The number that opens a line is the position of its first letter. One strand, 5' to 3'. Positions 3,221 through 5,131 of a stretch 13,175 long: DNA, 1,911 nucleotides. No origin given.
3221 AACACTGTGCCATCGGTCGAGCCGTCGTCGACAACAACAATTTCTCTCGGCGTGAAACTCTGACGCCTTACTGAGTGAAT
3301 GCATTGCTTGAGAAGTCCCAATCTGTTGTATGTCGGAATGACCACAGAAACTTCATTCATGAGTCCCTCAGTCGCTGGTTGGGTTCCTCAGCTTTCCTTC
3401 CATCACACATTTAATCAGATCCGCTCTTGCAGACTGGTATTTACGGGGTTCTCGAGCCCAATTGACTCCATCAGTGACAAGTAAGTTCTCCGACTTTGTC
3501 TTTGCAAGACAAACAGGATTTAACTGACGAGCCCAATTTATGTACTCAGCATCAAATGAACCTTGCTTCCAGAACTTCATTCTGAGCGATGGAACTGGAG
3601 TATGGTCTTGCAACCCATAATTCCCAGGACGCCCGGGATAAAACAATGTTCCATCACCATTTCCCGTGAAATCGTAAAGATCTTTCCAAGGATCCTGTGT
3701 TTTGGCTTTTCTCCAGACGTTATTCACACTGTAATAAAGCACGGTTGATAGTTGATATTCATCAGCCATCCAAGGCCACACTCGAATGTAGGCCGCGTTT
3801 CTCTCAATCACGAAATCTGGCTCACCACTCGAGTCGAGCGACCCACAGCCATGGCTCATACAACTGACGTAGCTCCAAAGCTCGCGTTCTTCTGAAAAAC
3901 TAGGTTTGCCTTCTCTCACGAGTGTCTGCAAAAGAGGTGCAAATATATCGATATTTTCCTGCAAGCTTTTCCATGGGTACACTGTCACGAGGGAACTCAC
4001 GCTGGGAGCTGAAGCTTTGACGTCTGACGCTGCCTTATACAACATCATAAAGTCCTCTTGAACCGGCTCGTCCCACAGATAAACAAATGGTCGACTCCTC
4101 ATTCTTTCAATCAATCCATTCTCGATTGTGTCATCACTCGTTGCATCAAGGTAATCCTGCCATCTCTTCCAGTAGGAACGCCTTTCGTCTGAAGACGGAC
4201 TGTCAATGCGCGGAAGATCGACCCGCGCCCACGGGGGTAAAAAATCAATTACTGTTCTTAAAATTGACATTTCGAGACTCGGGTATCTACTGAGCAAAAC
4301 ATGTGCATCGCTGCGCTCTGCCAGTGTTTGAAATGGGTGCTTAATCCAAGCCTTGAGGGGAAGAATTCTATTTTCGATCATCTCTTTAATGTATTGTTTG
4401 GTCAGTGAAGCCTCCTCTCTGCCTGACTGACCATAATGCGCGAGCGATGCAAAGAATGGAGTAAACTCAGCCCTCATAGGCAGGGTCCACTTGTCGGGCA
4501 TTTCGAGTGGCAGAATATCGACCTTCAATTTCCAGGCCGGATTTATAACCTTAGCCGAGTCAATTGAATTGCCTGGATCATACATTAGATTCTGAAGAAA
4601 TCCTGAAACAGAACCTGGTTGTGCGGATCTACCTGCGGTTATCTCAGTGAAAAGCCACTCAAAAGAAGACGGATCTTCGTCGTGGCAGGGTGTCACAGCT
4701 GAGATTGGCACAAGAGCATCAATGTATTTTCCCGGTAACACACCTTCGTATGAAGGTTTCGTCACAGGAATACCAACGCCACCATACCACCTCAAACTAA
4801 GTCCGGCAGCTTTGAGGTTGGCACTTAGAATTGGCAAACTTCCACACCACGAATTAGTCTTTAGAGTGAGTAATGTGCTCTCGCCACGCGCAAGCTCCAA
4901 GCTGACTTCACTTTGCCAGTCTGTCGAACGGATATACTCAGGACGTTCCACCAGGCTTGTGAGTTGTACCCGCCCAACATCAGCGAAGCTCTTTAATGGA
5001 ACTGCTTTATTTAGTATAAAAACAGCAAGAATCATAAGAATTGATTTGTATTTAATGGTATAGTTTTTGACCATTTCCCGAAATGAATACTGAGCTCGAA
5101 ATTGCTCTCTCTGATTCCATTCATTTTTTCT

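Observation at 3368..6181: Single polypeptide joins a cytoplasmic GT4 glycosyltransferase to an extracytoplasmic glycoside-hydrolase-like domain through one TM helix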

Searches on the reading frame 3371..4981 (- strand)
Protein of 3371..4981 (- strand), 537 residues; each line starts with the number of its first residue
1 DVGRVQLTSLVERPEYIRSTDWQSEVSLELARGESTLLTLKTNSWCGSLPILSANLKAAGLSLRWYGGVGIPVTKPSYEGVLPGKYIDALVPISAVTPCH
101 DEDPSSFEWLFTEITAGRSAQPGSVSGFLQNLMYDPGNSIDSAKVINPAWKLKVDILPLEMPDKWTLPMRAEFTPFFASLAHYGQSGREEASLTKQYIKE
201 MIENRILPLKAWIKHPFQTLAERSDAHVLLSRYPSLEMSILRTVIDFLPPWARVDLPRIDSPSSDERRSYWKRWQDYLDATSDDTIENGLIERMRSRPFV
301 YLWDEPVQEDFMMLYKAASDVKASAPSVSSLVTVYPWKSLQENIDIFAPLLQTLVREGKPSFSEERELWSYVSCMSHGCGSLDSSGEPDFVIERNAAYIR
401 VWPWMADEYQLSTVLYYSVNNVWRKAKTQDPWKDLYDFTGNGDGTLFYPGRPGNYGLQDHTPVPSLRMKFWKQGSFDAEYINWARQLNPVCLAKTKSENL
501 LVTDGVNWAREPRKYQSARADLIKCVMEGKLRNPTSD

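Call 10: search_solved_structures(query=window:3371-4981:-, max_evalue=10, show_alignments=2)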
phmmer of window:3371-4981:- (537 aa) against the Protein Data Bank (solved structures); distinct sequences matched with E-value up to 10: 3.
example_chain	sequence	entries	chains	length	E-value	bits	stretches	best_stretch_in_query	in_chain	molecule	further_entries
7z6t_AAA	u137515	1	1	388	0.78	11.1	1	426-462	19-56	Extracellular metalloproteinase mep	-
6srt_A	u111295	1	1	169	1.3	10.4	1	428-503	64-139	N-acetylmuramoyl-L-alanine amidase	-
6ssc_A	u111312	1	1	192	1.9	9.8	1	429-503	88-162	N-acetylmuramoyl-L-alanine amidase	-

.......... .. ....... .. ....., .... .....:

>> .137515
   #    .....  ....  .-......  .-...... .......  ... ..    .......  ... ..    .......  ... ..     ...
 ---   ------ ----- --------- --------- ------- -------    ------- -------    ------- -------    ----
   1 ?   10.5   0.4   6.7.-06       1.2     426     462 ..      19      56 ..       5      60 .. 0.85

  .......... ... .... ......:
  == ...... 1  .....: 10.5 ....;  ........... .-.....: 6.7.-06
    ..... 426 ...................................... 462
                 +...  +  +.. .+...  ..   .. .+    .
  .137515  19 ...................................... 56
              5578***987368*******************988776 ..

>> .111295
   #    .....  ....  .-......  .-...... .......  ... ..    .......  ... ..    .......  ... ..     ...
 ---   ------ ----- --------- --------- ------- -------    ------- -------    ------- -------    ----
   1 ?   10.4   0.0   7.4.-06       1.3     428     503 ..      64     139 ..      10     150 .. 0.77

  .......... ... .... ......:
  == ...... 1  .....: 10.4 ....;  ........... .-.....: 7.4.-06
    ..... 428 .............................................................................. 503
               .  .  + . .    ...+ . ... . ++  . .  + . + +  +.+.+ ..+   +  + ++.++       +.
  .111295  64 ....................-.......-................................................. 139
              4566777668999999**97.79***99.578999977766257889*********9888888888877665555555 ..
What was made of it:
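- Single-sequence phmmer finds no PDB relative (call 10).
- Tried and rejected: Only noise came back, with E above 0.7 (call 10).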

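Call 13: find_homologous_proteins(query=window:3371-4981:-, max_evalue=0.01)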
Query window:3371-4981:- (537 aa): 704 proteins with E <= 0.01 among 8000 candidates; the best 120 are listed.
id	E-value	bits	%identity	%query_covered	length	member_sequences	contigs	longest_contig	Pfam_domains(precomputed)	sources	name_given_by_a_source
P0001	1.1e-266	904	71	100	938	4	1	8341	PF00534.27,PF13579.13,PF13439.13,PF13692.13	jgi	jgi:glycosyltransferase involved in cell wall biosynthesis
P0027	5.6e-252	855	98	69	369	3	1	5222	-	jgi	jgi:hypothetical protein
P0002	4.4e-214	730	60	97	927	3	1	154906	PF00534.27,PF13579.13,PF13439.13,PF20706.4,PF13692.13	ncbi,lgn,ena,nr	ncbi:MAG: glycosyltransferase [Proteobacteria bacterium]|nr:glycosyltransferase [Pseudomonadota bact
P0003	2.8e-212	724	60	97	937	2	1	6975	PF00534.27,PF13579.13,PF13439.13,PF13692.13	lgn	-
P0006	1.1e-201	689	55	97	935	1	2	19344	PF00534.27,PF13579.13,PF13439.13,PF13692.13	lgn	-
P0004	5.1e-199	680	57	97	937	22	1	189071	PF00534.27,PF13579.13,PF13439.13,PF13692.13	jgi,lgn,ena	jgi:glycosyltransferase involved in cell wall biosynthesis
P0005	1.6e-198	679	56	97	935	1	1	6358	PF00534.27,PF13579.13,PF13439.13,PF13692.13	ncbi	-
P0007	2.4e-193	661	54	99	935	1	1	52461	PF00534.27,PF13579.13,PF13439.13,PF13692.13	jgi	-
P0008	1.3e-186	639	52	97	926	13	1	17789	PF00534.27,PF13579.13,PF13439.13,PF20706.4,PF13692.13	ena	-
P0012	3.7e-172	592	49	97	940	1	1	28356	PF00534.27,PF13579.13,PF13439.13,PF13692.13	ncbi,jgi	ncbi:MAG: hypothetical protein RIR26_1810 [Pseudomonadota bacterium]|jgi:glycosyltransferase involve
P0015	2.3e-171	589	49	97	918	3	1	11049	PF00534.27,PF13579.13,PF13439.13,PF13692.13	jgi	jgi:glycosyltransferase involved in cell wall biosynthesis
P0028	8.3e-167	574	48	97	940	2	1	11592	PF00534.27,PF13579.13,PF13439.13,PF13692.13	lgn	-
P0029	4.8e-161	555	53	85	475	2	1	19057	-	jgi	jgi:hypothetical protein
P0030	8.0e-90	320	40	77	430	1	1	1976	-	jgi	jgi:hypothetical protein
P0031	6.1e-80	287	33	92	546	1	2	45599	PF13320.13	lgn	-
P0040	1.7e-69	253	33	96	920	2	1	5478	PF01757.29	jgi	jgi:peptidoglycan/LPS O-acetylase OafA/YrhL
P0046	1.3e-66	243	31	92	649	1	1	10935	PF13320.13,PF04932.21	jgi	jgi:hypothetical protein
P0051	3.2e-64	235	33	87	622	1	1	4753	PF13320.13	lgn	-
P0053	9.0e-62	227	32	86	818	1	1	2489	PF04932.21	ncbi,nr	ncbi:MAG: O-antigen ligase family protein, partial [Bdellovibrionales bacterium]|nr:O-antigen ligase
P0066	2.1e-55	206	29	97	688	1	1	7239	PF13320.13,PF04932.21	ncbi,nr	ncbi:MAG: DUF4091 domain-containing protein, partial [Bdellovibrionales bacterium]|nr:DUF4091 domain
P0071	1.3e-46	177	29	93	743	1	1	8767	PF00754.32,PF22633.4,PF13320.13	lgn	-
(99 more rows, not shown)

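Call 17: search_solved_structures(query=A2, max_evalue=1, show_alignments=3)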
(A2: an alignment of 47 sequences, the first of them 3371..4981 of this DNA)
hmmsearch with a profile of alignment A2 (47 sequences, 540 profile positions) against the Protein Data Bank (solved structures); distinct sequences matched with E-value up to 1: 11.
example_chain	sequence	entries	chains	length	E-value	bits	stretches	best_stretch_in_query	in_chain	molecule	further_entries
8k2f_A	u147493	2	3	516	3.6e-51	177.6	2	311-536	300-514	Oligosaccharide-releasing beta-N-acetylgalactosaminidase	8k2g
8k2j_A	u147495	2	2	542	1.5e-41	145.8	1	23-534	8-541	Oligosaccharide/Monosaccharide-releasing beta-N-acetylgalactosaminidase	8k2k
8k2h_B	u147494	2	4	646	1.2e-34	123.1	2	156-496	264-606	Oligosaccharide/Monosaccharide-releasing beta-N-acetylhexosaminidase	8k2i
8p4l_A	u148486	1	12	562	3.9e-17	65.3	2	22-214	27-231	Beta-N-acetylgalactosaminidase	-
8q8h_A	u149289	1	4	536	7.9e-17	64.3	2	23-214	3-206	beta-D-GalNAcase from Niabella aurantiaca DSM 17617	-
8k2l_A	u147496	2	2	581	7.9e-11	44.5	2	279-534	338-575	Monosaccharide-releasing beta-N-acetylgalactosaminidase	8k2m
5l7v_A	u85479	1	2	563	1.1e-08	37.4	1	21-356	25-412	glycoside hydrolase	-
5l7r_A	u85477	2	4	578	1.2e-08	37.2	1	20-356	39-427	glycoside hydrolase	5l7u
5fqe_A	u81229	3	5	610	0.0077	18.1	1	66-183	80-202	BETA-N-ACETYLGALACTOSAMINIDASE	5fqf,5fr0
5fqg_A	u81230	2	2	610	0.0081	18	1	66-183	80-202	BETA-N-ACETYLGALACTOSAMINIDASE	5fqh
9zn4_A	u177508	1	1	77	0.3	12.8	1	39-87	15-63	Nif11 domain-containing protein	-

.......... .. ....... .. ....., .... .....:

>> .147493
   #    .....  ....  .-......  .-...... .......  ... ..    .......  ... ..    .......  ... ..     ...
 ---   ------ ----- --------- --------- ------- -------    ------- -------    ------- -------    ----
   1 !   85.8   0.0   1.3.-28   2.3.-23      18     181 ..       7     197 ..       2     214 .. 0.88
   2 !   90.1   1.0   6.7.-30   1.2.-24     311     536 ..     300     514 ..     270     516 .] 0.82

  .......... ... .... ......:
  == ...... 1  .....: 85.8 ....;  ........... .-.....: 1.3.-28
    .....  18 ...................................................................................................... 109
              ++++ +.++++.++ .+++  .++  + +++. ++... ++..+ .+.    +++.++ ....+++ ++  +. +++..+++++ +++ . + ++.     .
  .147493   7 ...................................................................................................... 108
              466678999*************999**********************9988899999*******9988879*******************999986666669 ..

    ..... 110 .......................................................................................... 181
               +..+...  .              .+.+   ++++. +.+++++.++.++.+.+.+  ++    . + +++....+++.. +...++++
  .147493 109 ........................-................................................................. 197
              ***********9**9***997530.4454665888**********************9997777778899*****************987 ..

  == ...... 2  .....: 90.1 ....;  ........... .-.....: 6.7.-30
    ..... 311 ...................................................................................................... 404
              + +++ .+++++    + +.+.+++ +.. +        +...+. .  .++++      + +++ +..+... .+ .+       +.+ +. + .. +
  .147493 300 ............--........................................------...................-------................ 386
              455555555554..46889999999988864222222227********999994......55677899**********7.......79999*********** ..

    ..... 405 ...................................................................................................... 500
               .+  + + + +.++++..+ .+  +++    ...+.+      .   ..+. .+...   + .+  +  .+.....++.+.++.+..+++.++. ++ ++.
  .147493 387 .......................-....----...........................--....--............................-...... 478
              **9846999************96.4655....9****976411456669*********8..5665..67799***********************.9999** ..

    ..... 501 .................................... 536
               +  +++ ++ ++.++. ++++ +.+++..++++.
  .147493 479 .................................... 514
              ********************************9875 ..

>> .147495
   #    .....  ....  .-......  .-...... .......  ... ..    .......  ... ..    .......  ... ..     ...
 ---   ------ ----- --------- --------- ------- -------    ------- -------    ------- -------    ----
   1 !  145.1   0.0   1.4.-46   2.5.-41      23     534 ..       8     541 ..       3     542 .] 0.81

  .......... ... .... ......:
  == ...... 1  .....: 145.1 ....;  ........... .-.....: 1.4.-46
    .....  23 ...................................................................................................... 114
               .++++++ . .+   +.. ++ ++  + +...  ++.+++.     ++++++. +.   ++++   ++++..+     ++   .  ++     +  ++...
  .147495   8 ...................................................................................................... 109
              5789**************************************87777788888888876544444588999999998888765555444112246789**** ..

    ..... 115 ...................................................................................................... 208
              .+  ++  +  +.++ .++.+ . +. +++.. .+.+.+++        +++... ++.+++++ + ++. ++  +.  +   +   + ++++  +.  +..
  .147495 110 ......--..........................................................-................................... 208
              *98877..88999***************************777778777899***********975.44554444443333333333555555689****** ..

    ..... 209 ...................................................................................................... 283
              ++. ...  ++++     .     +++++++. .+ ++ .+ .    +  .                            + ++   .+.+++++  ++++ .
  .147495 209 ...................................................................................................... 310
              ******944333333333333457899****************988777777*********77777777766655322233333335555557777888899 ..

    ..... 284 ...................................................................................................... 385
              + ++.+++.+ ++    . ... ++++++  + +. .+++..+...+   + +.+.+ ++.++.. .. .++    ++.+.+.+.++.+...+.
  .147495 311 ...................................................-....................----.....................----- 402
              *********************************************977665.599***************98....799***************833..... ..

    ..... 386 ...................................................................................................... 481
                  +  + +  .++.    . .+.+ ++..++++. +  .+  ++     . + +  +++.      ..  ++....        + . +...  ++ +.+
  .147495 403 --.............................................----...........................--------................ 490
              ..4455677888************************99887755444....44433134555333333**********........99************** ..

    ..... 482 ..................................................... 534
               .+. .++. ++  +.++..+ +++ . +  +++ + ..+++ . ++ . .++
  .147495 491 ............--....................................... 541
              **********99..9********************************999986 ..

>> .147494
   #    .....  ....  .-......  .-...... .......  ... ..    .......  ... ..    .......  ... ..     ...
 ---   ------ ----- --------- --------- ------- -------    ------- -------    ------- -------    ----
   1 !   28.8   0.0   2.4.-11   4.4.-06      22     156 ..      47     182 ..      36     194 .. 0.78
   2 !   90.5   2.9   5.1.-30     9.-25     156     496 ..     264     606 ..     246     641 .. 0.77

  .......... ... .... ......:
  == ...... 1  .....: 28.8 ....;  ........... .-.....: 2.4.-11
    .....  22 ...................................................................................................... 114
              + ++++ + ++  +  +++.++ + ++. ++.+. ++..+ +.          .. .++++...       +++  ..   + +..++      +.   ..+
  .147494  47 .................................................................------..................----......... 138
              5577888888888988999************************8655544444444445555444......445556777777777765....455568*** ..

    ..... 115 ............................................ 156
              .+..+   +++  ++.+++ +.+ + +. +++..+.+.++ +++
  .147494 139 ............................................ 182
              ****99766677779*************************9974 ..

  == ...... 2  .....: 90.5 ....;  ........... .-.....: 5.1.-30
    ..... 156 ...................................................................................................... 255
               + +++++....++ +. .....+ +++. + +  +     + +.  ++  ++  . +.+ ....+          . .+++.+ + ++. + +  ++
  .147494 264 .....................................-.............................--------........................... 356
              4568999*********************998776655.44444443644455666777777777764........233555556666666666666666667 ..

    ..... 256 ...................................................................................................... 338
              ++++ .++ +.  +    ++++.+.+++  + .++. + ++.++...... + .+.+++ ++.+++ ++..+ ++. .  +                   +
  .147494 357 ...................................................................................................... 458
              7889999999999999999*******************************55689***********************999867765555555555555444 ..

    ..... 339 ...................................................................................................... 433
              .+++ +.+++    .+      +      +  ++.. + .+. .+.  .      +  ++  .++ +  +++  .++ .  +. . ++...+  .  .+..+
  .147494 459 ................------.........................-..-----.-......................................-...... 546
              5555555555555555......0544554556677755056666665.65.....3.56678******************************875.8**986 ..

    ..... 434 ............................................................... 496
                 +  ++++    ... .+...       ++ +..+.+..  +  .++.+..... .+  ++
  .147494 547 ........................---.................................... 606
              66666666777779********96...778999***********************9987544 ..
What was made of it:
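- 4067..4072 (-): Catalytic Asp-Glu pair, D704-E705, in YLWDEP. Aligned to the DE motif of NgaDssm (hLaDEP) and NgaAt (YLWDEP) (call 17).
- A subfamily profile against PDB sequences gives NgaCa 3.6e-51, NgaDssm 1.5e-41 and NgaAt 1.2e-34, with the DE motifs aligned (call 17).
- Tried and rejected: A profile was needed (call 17).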

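Call 36: predict_structure(alignment_id=A3)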
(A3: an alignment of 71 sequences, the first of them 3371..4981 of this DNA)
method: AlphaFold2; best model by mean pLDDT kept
length: 537 residues; sequences in the alignment: 71
mean_pLDDT: 95.3   pTM: 0.94
mean pLDDT of the five models: 95.3, 94.9, 94.9, 94.7, 94.5
residues with pLDDT >= 90: 492; 70-90: 31; 50-70: 12; < 50: 2
segments of 3 or more residues with pLDDT < 50: none
pLDDT, mean of each block of 10 residues (from residue 1): 86 97 98 98 94 98 98 94 96 92 83 98 98 86 73 98 98 98 97 98 98 97 96 98 98 97 98 98 98 97 96 98 98 97 98 96 96 88 91 97 98 98 96 92 94 96 98 99 98 97 97 98 97 71
secondary structure, 60 per line:
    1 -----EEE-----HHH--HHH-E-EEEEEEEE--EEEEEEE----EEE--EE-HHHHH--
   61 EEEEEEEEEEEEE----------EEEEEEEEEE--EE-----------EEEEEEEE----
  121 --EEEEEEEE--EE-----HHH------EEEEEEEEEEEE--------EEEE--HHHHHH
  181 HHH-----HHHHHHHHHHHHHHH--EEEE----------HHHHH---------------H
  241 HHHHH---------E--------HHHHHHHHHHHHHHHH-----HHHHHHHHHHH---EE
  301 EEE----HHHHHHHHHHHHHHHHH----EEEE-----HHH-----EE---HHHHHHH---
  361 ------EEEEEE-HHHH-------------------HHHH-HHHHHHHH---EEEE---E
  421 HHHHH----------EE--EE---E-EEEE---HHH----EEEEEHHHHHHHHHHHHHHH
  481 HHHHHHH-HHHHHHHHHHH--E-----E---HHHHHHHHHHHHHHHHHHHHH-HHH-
elements in order: E6-8 E25-32 E35-41 E46-48 H54-58 E61-73 E84-93 E109-116 E123-130 E149-160 E169-172 H175-183 H189-203 E206-209 H220-224 H240-245 H264-279 H285-295 E299-303 H308-324 E329-332 H351-357 E367-372 H374-377 H397-400 H402-409 E413-416 H421-425 E447-450 E461-465 H466-487 H489-499 H512-532
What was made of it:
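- AF2 model with pLDDT 95.3 and pTM 0.94 (call 36).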
